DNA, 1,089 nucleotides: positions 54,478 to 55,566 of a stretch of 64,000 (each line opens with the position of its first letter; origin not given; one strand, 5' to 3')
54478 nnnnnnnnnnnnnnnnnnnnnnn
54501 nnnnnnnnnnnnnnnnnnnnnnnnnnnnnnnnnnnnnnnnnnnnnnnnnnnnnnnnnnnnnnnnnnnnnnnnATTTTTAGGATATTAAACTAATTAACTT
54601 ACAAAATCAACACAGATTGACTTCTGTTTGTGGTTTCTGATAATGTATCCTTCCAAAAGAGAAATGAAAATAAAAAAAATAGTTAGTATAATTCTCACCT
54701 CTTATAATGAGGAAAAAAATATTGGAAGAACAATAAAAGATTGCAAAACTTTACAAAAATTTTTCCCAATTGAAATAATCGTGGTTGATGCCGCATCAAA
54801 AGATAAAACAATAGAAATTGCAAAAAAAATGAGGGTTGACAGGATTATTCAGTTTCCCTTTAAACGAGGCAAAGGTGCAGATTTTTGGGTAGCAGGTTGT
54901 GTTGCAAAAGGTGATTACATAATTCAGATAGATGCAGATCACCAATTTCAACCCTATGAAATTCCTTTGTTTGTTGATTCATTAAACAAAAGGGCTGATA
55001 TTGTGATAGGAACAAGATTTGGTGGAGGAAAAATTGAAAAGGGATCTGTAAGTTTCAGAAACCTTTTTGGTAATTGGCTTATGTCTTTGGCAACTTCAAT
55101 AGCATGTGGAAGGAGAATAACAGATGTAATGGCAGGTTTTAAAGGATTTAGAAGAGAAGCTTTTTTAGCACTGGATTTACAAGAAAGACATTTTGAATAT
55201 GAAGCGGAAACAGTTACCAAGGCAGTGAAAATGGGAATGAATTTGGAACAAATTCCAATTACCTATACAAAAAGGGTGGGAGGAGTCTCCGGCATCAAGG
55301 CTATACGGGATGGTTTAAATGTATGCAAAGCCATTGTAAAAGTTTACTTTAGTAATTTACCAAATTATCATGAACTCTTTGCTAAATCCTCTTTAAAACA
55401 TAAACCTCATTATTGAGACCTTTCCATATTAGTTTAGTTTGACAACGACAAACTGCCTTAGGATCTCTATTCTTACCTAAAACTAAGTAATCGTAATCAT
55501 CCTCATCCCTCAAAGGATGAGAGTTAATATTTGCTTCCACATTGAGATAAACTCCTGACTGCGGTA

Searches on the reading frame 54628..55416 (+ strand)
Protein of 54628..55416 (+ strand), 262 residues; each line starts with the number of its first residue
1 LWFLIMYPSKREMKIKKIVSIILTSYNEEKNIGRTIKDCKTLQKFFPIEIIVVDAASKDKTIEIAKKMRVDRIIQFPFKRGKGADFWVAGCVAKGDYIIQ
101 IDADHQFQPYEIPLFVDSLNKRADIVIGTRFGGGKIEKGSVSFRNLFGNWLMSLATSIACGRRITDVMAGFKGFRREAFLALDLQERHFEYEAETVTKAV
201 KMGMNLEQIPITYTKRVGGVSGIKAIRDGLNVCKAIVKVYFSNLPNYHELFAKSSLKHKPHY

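Call 5: search_protein_families(library=pfam, proteins=[window:54628-55416:+], max_evalue=0.1)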
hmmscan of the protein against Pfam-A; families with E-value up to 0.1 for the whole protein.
window:54628-55416:+ (262 aa): 2 families
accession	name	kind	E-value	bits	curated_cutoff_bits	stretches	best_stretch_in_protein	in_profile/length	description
PF00535.33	Glycos_transf_2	-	4.2e-24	85.8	23.3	1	20-179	1-164/168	Glycosyl transferase family 2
PF13641.12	Glyco_tranf_2_3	-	0.032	14.7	27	1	19-125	3-118/230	Glycosyltransferase like family 2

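Call 6: search_protein_families(library=ncbifam, proteins=[window:54628-55416:+], max_evalue=0.1)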
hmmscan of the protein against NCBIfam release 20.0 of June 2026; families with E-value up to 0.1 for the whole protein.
window:54628-55416:+ (262 aa): 23 families
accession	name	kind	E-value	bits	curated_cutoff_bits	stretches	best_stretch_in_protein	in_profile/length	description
TIGR04182.1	glyco_TIGR04182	equivalog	9e-35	120.5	325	1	19-245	2-223/293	S-layer glycoprotein N-glycosyltransferase AglJ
NF041391.1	DPhHxTase_Halo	equivalog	2.7e-23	82.1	375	1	24-241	2-210/213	dolichyl-phosphate hexose transferase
NF010496.0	PRK13915.1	equivalog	5.9e-14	51.8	262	1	12-119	26-142/307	glucosyl-3-phosphoglycerate synthase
NF058614.1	PPMAGASynPpgS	equivalog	1.8e-12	47.1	370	1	20-214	3-199/226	polyprenyl-phospho-N-acetylgalactosaminyl synthase PpgS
NF047588.1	GlcsyltransPgfSStrep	equivalog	3.9e-12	46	500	1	19-182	3-167/308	glycosyltransferase PgfS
NF007986.1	PRK10714.1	equivalog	4.2e-12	45.7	529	1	14-180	4-170/316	undecaprenyl-phosphate 4-deoxy-4-formamido-L-arabinose transferase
TIGR03937.1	PgaC_IcaA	equivalog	5.9e-12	45.3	422.3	1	11-124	39-155/407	poly-beta-1,6-N-acetyl-D-glucosamine synthase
TIGR04283.1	glyco_like_mftF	equivalog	8.4e-12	45.1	182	1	19-112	1-90/221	TIGR04283 family arsenosugar biosynthesis glycosyltransferase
NF047683.1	TeichurnBiosyTuaG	equivalog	3.9e-09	36.5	400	1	14-111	3-103/252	teichuronic acid biosynthesis protein TuaG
NF007482.0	PRK10073.1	equivalog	1.2e-06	27.7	423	1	14-110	3-101/334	glycosyltransferase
NF050050.1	ProtGlycPglI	equivalog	1.3e-05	24.7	500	1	18-123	3-112/306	GalNAc(5)-diNAcBac-PP-undecaprenol beta-1,3-glucosyltransferase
TIGR03111.1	glyc2_xrt_Gpos1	hypoth_equivalog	2.8e-05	23.1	363.95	1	17-202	49-244/439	TIGR03111 family XrtG-associated glycosyltransferase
NF053739.1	GlytfEpsEBac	equivalog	0.00016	20.8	450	1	19-121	3-109/265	glycosyltransferase EpsE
NF045692.1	OglycostaseCruG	equivalog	0.0008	18.4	600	1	12-70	36-93/386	2'-O-glycosyltransferase CruG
NF007453.0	PRK10018.1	equivalog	0.0016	18.1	382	1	14-118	3-110/280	colanic acid biosynthesis glycosyltransferase WcaA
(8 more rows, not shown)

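Call 58: search_solved_structures(query=window:54628-55416:+, max_evalue=0.001)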
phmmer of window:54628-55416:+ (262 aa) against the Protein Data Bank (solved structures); distinct sequences matched with E-value up to 0.001: 20.
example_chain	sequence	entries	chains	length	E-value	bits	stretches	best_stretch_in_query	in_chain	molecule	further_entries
5mlz_A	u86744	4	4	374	4.8e-15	59.2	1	19-224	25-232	Dolichol monophosphate mannose synthase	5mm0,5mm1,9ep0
2z87_A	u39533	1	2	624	2.9e-08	37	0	13-124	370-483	Chondroitin synthase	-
2z86_A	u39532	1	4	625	2.9e-08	37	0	13-124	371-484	Chondroitin synthase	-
9bhc_C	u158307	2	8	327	2.9e-07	33.7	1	15-129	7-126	Undecaprenyl-phosphate 4-deoxy-4-formamido-L-arabinose transferase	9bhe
8vxh_A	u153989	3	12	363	3.5e-07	33.4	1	15-129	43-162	Undecaprenyl-phosphate 4-deoxy-4-formamido-L-arabinose transferase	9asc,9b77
9hwj_A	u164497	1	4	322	4.5e-06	29.8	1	17-129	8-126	Undecaprenyl-phosphate 4-deoxy-4-formamido-L-arabinose transferase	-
3ckj_A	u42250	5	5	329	8.5e-06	28.9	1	14-116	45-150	Putative uncharacterized protein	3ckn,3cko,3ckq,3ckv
6p61_A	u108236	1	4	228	1.2e-05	28.3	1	12-107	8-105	Glycosyltransferase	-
4y6n_A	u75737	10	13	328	3.2e-05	27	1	14-116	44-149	Glucosyl-3-phosphoglycerate synthase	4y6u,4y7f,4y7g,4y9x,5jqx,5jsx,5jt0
3e25_A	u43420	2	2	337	3.4e-05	26.9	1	14-116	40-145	Putative uncharacterized protein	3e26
4ddz_A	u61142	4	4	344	3.5e-05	26.9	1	14-116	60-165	GLUCOSYL-3-PHOSPHOGLYCERATE SYNTHASE (GpgS) | Glucosyl-3-phosphoglycerate synthase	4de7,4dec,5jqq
5eke_A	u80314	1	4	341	4.2e-05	26.6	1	19-131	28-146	Uncharacterized glycosyltransferase sll0501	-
5ekp_C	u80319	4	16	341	4.2e-05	26.6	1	19-131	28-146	Uncharacterized glycosyltransferase sll0501 | Glycosyltransferase sll0501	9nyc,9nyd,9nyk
9nye_A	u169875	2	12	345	4.4e-05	26.6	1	19-131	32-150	Glycosyltransferase sll0501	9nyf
7pdo_A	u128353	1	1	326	7e-05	25.9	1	14-114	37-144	Glucosyl-3-phosphoglycerate synthase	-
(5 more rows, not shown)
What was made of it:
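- On Polyprenyl-phosphate sugar synthase GT2 (DPM1/GtrB/ArnC/PpgS/AglJ class): G3: DPMS 5mlz 4.8e-15 over residues 19-224, then ArnC and GtrB (call 58).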
